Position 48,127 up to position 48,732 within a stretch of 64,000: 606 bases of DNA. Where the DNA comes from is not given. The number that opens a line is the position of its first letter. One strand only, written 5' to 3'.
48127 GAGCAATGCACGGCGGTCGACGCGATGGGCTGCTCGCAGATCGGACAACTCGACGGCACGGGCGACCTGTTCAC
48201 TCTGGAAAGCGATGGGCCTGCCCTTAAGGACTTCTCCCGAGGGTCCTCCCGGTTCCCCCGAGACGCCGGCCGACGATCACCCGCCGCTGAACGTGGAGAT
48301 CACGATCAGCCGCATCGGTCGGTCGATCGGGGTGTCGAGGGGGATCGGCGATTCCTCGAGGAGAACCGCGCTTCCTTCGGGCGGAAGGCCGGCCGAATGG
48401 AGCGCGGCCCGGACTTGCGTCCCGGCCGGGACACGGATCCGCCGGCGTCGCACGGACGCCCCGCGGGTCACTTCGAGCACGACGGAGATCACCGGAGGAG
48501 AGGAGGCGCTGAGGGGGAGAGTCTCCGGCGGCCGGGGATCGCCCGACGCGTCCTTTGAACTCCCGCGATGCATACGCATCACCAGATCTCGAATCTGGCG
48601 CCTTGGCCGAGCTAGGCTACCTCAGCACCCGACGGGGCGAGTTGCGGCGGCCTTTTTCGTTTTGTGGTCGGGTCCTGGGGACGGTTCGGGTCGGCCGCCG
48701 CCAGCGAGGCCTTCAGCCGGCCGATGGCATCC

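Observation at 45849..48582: MoaD/ThiS-like Gly-Gly ubiquitin-like gene upstream of two coiled-coil proteins, one with a zinc ribbon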

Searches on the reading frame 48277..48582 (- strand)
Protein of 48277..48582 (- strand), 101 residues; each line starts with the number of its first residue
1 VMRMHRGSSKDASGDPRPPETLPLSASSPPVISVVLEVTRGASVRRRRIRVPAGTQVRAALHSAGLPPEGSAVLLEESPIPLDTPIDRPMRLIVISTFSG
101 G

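Call 3: search_protein_families(library=pfam, proteins=[window:48277-48582:-], max_evalue=1)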
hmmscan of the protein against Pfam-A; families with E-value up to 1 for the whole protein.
window:48277-48582:- (101 aa): 1 family
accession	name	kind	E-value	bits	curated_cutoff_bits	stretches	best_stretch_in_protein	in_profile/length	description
PF21965.2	SAMP2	-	0.0039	18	27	1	45-88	11-54/63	Small archaeal modifier protein 2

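Call 4: search_protein_families(library=ncbifam, proteins=[window:48277-48582:-], max_evalue=1)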
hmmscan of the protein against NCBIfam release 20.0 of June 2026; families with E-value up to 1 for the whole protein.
window:48277-48582:- (101 aa): 1 family
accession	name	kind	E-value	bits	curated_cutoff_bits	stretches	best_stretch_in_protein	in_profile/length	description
NF041919.1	SAMP2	equivalog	0.049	14.2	70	1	61-101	27-66/66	ubiquitin-like small modifier protein SAMP2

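Call 7: find_homologous_proteins(query=window:48277-48582:-, max_evalue=0.01)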
Query window:48277-48582:- (101 aa): 142 proteins with E <= 0.01 among 159 candidates; the best 120 are listed.
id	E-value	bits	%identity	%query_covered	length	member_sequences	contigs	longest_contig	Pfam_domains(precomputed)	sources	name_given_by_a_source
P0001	1.0e-42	162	83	99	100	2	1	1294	-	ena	-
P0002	5.7e-37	144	75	99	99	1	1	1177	-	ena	-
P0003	6.6e-36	140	72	99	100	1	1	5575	-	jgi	jgi:sulfur carrier protein ThiS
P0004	1.3e-35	139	69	99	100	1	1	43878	-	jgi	jgi:sulfur carrier protein ThiS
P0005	2.2e-35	139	70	99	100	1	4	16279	-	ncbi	-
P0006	6.1e-35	137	99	70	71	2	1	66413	-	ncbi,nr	ncbi:MAG TPA: hypothetical protein VEK13_02720 [Thermoplasmata archaeon]|nr:hypothetical protein [Th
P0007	7.6e-35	137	71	99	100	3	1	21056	-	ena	-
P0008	9.0e-35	137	73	99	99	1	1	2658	-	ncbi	-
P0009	2.2e-34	135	70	99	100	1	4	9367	-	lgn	-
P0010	3.5e-33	132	68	99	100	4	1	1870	-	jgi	-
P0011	3.8e-33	132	68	99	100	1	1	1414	-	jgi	-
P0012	4.5e-33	131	67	99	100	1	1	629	PF21965.3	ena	-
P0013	1.5e-32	130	66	97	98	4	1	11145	-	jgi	jgi:sulfur carrier protein ThiS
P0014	3.4e-32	128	67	99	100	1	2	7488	-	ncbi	-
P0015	5.2e-32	128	65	99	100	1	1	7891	-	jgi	jgi:sulfur carrier protein ThiS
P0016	5.2e-32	128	69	99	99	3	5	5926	PF21965.3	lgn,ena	-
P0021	6.0e-30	121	71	97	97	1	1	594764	PF21965.3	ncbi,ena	-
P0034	2.0e-28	116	62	99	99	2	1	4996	PF21965.3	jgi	-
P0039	1.1e-27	114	59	97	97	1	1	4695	PF21965.3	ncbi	-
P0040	1.6e-27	113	59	99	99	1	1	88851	PF02597.27,PF21965.3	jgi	jgi:sulfur carrier protein ThiS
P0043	2.3e-27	113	60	99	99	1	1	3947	PF21965.3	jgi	jgi:sulfur carrier protein ThiS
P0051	1.8e-26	110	65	97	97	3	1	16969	PF02597.27,PF21965.3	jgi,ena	-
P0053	2.4e-26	110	59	97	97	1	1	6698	PF21965.3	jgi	jgi:sulfur carrier protein ThiS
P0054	2.5e-26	110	61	99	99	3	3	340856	PF21965.3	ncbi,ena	-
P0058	1.3e-25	107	60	99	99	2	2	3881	PF21965.3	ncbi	-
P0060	4.3e-25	106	59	97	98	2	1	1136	PF21965.3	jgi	jgi:sulfur carrier protein ThiS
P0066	2.7e-24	103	59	97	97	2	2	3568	PF21965.3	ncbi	-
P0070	4.6e-24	102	60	97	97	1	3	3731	PF02597.27,PF21965.3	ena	-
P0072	1.4e-23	101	59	99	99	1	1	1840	PF21965.3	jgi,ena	-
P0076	2.4e-23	100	59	99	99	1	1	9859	PF21965.3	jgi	jgi:sulfur carrier protein ThiS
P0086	4.3e-22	96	56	99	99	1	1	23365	PF02597.27,PF21965.3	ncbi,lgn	-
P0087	6.4e-22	96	57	99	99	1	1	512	PF21965.3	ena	-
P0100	9.2e-20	89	54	99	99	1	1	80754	PF21965.3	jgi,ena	-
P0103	1.7e-19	88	54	97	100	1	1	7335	PF21965.3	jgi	jgi:sulfur carrier protein ThiS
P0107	3.1e-19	87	56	97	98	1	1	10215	PF21965.3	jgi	jgi:sulfur carrier protein ThiS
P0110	4.6e-19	86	50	97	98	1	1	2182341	PF21965.3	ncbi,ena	-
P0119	9.8e-18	82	49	99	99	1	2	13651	PF02597.27,PF21965.3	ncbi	-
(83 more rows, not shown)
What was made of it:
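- This particular genome does have a GTG at 48490-48492 just before beta1, which NCBI's annotation uses (P0006, 71 aa, call 7). A GTG is present at the right place in this window, and NCBI calls a 71-aa protein (call 7).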

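Call 14: find_encoding_contigs(protein=P0006, flank=10000, max_places=3)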
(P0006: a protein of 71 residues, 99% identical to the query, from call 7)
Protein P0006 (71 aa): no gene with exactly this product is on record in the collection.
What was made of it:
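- Tried and rejected: Looking up the window's own contig through P0006: not on record (call 14).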

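Call 15: find_encoding_contigs(protein=P0110, flank=10000, max_places=3)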
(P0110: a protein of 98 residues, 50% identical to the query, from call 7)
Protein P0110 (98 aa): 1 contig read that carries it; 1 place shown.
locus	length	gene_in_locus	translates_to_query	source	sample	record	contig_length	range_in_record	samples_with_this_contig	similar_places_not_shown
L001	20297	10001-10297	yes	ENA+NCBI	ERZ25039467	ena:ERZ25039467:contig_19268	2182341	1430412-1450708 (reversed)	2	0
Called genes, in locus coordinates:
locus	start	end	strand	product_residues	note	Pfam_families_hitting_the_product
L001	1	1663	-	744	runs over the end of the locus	PF00515:TPR_1 (faint), PF07719:TPR_2 (faint), PF13371:TPR_9 (faint), PF13428:TPR_14 (faint), PF13431:TPR_17 (faint), PF13432:TPR_16 (weak), PF14559:TPR_19, PF13432:TPR_16 (weak), +7 more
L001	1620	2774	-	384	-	PF07719:TPR_2 (faint), PF13174:TPR_6 (faint), PF13428:TPR_14 (faint), PF24575:TPR_Slam (faint), PF14559:TPR_19 (weak), PF13432:TPR_16 (weak), PF13424:TPR_12 (weak), PF13432:TPR_16, +9 more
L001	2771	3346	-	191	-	-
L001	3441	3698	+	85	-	-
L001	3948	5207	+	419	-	PF01966:HD, PF19276:HD_assoc_2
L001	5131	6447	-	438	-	PF06745:ATPase, PF01878:EVE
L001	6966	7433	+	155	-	-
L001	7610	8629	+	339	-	-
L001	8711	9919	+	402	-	PF10432:bact-PGI_C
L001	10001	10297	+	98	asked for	PF21965:SAMP2 (weak)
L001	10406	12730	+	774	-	-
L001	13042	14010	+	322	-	PF08271:Zn_Ribbon_TF, PF00382:TFIIB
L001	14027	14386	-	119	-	-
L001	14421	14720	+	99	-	PF00551:Formyl_trans_N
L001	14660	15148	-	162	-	-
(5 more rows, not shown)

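Call 25: search_solved_structures(query=A1, max_evalue=10, show_alignments=2)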
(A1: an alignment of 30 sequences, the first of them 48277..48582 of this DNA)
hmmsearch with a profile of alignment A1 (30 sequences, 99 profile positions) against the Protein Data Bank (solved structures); distinct sequences matched with E-value up to 10: 12.
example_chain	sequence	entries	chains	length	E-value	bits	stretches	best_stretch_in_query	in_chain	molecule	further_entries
5ztb_E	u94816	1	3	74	0.0012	22.9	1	43-99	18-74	Sulfur carrier protein TtuB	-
5lda_B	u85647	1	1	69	0.0024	21.9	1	36-99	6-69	SAMP2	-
1rws_A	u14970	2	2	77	0.0029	21.6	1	35-99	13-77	hypothetical protein PF1061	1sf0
5gha_E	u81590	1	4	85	0.0044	21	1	43-98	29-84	Sulfur Carrier TtuB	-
4hrs_A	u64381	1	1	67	0.024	18.7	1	42-93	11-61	Small archaeal modifier protein 2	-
2l32_A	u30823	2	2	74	0.029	18.4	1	42-93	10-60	Small archaeal modifier protein 2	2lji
6jc0_C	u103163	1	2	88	0.033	18.2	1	35-99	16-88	Putative molybdenum cofactor biosynthesis protein D2 (MoaD2) / thiamine S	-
5zey_C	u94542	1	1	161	0.22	15.6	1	21-68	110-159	SsrA-binding protein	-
7mit_A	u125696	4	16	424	0.27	15.3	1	49-93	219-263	ATP-sensitive inward rectifier potassium channel 8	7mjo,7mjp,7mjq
2jvf_A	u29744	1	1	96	0.51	14.4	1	26-65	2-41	de novo protein M7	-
2cu3_A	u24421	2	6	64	1.3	13.1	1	51-99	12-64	unknown function protein | Putative thiamine biosynthesis protein ThiS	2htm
8flx_A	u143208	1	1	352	5.8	11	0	26-67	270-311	LK031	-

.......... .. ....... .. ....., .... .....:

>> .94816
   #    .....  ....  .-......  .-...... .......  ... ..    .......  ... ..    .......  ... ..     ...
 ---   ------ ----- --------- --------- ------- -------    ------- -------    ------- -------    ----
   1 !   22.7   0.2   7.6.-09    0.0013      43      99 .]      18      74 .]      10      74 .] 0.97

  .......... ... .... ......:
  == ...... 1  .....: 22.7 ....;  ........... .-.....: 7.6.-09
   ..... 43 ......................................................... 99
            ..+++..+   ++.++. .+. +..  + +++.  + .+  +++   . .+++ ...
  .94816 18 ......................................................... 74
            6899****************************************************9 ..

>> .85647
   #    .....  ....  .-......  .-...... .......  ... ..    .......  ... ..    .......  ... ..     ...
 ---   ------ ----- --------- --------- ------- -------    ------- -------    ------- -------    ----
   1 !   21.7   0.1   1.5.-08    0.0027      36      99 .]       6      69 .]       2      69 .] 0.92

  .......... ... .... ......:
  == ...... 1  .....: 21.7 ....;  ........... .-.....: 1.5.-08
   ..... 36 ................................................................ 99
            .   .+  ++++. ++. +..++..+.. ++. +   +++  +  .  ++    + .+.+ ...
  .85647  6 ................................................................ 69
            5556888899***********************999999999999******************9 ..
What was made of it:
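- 48280..48492 (-): Beta-grasp core of the Ubl, 71 codons. NCBI's annotation starts it at GTG 48490-48492. It ends FSGG. A PDB profile search gives TtuB, SAMP2, PF1061 and MoaD2/ThiS as the top 7 hits (call 25).
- The PDB profile search returns only sulfur-carrier or Ubl beta-grasps as its top 7 hits: TtuB E=1.2e-3, then SAMP2, PF1061, Hvo SAMP2 and MoaD2/ThiS (call 25).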

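Call 49: predict_structure(alignment_id=A1)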
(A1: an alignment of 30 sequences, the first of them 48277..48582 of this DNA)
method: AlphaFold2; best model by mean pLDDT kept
length: 101 residues; sequences in the alignment: 30
mean_pLDDT: 82.1   pTM: 0.65
mean pLDDT of the five models: 82.1, 81.8, 81.5, 81.1, 80.8
residues with pLDDT >= 90: 59; 70-90: 12; 50-70: 20; < 50: 10
segments of 3 or more residues with pLDDT < 50: 10-15
pLDDT, mean of each block of 10 residues (from residue 1): 58 47 67 95 92 98 92 95 97 84 36
secondary structure, 60 per line:
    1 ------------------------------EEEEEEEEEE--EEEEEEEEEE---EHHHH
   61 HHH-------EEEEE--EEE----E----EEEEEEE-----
elements in order: E31-40 E43-52 H57-63 E71-75 E78-80 E90-96
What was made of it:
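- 48280..48492 (-): AF2 model: residues 31-101 have pLDDT 92-98 with E-E-H-E-E-E topology (call 49).
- On ThiS/MoaD/SAMP/TtuB beta-grasp sulfur carriers and ubiquitin-like modifiers: In the AF2 model built from a 30-sequence alignment, residues 31-101 have pLDDT 92-98 with a strand-strand-helix-strand-strand-strand order (call 49).
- AF2 core pLDDT is 92-98 and the N-terminal 30 residues score 47-67 (call 49).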

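Call 53: fold_search(model_id=the predicted structure, library=pdb)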
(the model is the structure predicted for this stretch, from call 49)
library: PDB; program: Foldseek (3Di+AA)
matches with E <= 10: 1302; with E <= 0.001: 58
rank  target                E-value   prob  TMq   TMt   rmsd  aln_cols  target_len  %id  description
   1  6jc0_A                7.7e-05  1.00  0.57  0.67   3.9        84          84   17  Structural analysis of molybdopterin synthases from two mycobacteria pathogens (released 2019-02-13)
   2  5ztb_E                8.7e-05  1.00  0.48  0.69   2.9        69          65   29  Structure of Sulfurtransferase (released 2019-06-12)
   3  2ckh_B                1.1e-04  1.00  0.50  0.61   3.7        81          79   12  SENP1-SUMO2 complex (released 2006-04-26)
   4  6sgz_E                1.4e-04  1.00  0.52  0.14   4.6        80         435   16  Structure of protomer 2 of the ESX-3 core complex (released 2019-10-09)
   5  6fno_D                1.6e-04  1.00  0.53  0.59   3.6        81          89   12  Caldiarchaeum Subterraneum Ubiquitin:Rpn11-homolog complex, zinc soak (released 2018-07-25)
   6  4wjp_A                2.1e-04  1.00  0.49  0.61   3.7        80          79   14  Crystal Structure of SUMO1 in complex with phosphorylated Daxx (released 2014-12-31)
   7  5ztb_D                2.7e-04  1.00  0.48  0.69   2.8        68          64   29  Structure of Sulfurtransferase (released 2019-06-12)
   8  5eql_B                2.7e-04  1.00  0.48  0.61   3.1        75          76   11  Isoform-specific inhibition of SUMO-dependent protein-protein interactions (released 2016-11-23)
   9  6sgw_B                2.7e-04  1.00  0.52  0.14   4.7        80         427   16  Structure of the ESX-3 core complex (released 2019-10-09)
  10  5elj_B                2.7e-04  1.00  0.48  0.61   3.3        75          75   12  Isoform-specific inhibition of SUMO-dependent protein-protein interactions (released 2016-11-16)
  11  5gha_F                3.1e-04  1.00  0.50  0.69   2.5        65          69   20  Sulfur Transferase TtuA in complex with Sulfur Carrier TtuB (released 2017-05-03)
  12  1euv_B                3.3e-04  1.00  0.44  0.53   4.6        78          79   15  X-RAY STRUCTURE OF THE C-TERMINAL ULP1 PROTEASE DOMAIN IN COMPLEX WITH SMT3, THE YEAST ORTHOLOG OF SUMO. (released 2000-06-07)
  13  2io1_D                3.7e-04  1.00  0.49  0.58   3.7        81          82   12  Crystal structure of human Senp2 in complex with preSUMO-3 (released 2006-11-14)
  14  6bva_A                3.7e-04  1.00  0.47  0.54   3.5        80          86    9  Ubiquitin Variant (UbV.Fl10.1) bound to a human Skp1-Fbl10 fragment complex. (released 2018-07-18)
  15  8oi3_C                4.0e-04  1.00  0.51  0.64   3.3        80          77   10  Structure of NopD with AtSUMO2 (released 2024-04-03)
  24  5gha_H                4.5e-04  1.00  0.50  0.74   2.7        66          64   21  Sulfur Transferase TtuA in complex with Sulfur Carrier TtuB (released 2017-05-03)
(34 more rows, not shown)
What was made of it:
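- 48280..48492 (-): Foldseek matches MoaD2 6jc0, TtuB 5ztb/5gha, SUMO and Caldiarchaeum ubiquitin (call 53).
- On ThiS/MoaD/SAMP/TtuB beta-grasp sulfur carriers and ubiquitin-like modifiers: Foldseek finds 58 PDB matches at E<=1e-3; all 50 listed hits contain a ubiquitin-like/beta-grasp domain (call 53).
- Closest known: TtuB. Same: The alignment runs through the terminal GG (calls 25, 53).
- Foldseek matches MoaD2, TtuB (29% identity), SUMO and archaeal ubiquitin (call 53). The best Foldseek hit is mycobacterial MoaD2 (call 53).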

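Call 86: search_protein_families(library=pfam, alignment_id=A1, max_evalue=0.01)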
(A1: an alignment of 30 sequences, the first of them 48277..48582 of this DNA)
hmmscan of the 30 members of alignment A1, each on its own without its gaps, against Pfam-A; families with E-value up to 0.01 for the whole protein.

A. member 1, window:48277-48582:- (101 aa): 1 family
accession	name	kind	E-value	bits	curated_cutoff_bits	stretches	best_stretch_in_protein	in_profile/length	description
PF21965.2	SAMP2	-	0.0039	18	27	1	45-88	11-54/63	Small archaeal modifier protein 2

B. families by the number of members that match (of 30 scanned): 4 families
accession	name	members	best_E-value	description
PF21965.2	SAMP2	23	2.3e-06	Small archaeal modifier protein 2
PF02597.26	ThiS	9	6.4e-08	ThiS family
PF01052.25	FliMN_C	1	0.0068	Type III flagellar switch regulator (C-ring) FliN C-term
PF19492.4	DUF6027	1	0.0083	Family of unknown function (DUF6027)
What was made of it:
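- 48280..48492 (-): Pfam SAMP2 is hit by 23 of 30 relatives (call 86).
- On ThiS/MoaD/SAMP/TtuB beta-grasp sulfur carriers and ubiquitin-like modifiers: SAMP2 is hit at E<=0.01 by 23 of 30 relatives and ThiS by 9 of 30 (call 86).
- Closest known: SAMP2. Same: The best Pfam family is SAMP2 (PF21965), and PDB profile hits include 5lda_B, 4hrs and 2l32 (calls 25, 86).
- Pfam SAMP2 is hit by 23 of 30 relatives and ThiS by 9 of 30 (call 86). ThiS/MoaD Pfam hits occur in 9 of 30 relatives (call 86). Sequence profiles favour SAMP2 and TtuB over MoaD (calls 25, 86).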
